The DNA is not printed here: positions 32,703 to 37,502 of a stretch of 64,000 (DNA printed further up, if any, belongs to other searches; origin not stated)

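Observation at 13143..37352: Uninterrupted 24.2-kb gene for an 8,069-aa lipid-anchored modular protein with no recognisable family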

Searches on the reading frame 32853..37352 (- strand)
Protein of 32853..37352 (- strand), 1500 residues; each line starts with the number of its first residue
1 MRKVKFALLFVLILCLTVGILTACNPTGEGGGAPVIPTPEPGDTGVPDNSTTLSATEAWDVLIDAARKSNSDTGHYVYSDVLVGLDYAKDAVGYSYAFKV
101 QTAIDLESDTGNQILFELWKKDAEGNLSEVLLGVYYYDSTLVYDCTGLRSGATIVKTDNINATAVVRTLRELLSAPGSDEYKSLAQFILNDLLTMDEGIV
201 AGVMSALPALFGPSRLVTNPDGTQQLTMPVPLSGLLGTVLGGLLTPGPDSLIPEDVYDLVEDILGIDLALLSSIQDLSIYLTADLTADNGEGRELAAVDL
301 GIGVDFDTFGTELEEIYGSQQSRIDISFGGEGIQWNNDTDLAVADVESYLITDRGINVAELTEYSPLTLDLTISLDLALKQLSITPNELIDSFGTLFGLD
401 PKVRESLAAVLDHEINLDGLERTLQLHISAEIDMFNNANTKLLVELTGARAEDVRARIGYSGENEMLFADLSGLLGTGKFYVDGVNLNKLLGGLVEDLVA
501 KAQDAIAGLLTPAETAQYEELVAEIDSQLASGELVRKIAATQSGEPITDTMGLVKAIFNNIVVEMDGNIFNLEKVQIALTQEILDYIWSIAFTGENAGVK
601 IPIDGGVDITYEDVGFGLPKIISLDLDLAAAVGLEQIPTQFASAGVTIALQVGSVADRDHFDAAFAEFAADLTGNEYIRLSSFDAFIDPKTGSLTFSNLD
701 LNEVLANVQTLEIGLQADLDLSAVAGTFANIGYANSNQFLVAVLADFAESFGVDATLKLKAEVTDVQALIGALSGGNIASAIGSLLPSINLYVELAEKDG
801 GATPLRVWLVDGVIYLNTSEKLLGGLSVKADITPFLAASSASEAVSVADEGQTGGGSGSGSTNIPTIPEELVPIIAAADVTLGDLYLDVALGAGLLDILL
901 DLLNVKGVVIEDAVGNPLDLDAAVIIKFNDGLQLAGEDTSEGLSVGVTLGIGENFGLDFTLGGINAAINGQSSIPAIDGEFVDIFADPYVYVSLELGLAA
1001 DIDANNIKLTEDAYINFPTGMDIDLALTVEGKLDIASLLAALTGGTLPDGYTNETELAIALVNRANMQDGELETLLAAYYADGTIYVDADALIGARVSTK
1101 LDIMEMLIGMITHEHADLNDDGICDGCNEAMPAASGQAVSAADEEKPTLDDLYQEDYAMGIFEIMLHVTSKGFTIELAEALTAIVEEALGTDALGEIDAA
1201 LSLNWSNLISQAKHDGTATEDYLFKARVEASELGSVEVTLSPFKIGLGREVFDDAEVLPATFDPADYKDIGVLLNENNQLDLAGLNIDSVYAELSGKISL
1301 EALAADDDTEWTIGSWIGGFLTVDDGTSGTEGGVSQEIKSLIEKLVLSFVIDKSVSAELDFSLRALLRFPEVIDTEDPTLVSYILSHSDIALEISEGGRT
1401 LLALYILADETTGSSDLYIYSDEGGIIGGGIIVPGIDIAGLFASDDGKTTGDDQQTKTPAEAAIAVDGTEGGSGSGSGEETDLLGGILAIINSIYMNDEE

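Call 12: find_homologous_proteins(query=window:32853-37352:-, max_evalue=0.001)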
Query window:32853-37352:- (1500 aa): 7 proteins with E <= 0.001 among 8000 candidates.
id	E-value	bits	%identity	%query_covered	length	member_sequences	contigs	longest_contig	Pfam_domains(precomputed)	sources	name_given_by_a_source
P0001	0.0e+0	3126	97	100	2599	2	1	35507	-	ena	-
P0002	0.0e+0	1472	50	100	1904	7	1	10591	-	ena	-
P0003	0.0e+0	1361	50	100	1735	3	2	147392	-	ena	-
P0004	0.0e+0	1360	50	100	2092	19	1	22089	-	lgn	-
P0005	0.0e+0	1324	55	57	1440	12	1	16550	-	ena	-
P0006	0.0e+0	1188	46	100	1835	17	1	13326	-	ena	-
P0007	0.0e+0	1186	46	100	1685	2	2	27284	-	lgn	-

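Call 14: find_encoding_contigs(protein=P0003, flank=10000, max_places=3)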
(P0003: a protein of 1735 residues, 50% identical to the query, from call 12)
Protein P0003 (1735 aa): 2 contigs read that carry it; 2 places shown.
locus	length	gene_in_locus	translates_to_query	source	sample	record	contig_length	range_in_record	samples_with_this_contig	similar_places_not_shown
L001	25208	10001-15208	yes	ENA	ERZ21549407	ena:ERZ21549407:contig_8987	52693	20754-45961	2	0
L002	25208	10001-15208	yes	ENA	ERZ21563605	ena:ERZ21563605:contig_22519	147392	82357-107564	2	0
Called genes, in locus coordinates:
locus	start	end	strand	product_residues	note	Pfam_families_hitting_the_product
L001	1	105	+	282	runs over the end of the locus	-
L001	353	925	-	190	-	PF03703:bPH_2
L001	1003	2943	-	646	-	-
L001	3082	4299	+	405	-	PF01676:Metalloenzyme, PF10143:PhosphMutase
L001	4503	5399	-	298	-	PF07786:HGSNAT_cat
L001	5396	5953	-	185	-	-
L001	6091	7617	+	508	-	PF02838:Glyco_hydro_20b (weak), PF00728:Glyco_hydro_20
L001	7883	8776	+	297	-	-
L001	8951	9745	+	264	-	PF02585:PIG-L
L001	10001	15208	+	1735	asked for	-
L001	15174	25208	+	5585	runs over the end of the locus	-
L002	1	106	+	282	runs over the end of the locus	-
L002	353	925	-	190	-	PF03703:bPH_2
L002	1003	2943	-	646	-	-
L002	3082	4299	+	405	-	PF01676:Metalloenzyme, PF10143:PhosphMutase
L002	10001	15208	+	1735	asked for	-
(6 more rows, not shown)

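Call 86: find_encoding_contigs(protein=P0001, flank=10000, max_places=2)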
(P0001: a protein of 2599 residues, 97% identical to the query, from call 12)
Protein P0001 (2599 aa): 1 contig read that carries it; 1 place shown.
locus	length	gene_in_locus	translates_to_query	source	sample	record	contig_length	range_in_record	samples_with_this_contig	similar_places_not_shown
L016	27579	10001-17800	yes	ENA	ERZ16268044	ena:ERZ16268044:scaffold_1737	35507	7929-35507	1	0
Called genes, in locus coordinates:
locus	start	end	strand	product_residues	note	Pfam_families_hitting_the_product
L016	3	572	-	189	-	PF03703:bPH_2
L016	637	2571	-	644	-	-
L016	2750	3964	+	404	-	PF01676:Metalloenzyme, PF10143:PhosphMutase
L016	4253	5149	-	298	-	PF01757:Acyl_transf_3 (faint), PF07786:HGSNAT_cat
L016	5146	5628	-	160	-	-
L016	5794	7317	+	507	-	PF02838:Glyco_hydro_20b, PF00728:Glyco_hydro_20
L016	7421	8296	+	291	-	-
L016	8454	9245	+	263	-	PF02585:PIG-L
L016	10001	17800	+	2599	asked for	-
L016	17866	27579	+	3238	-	?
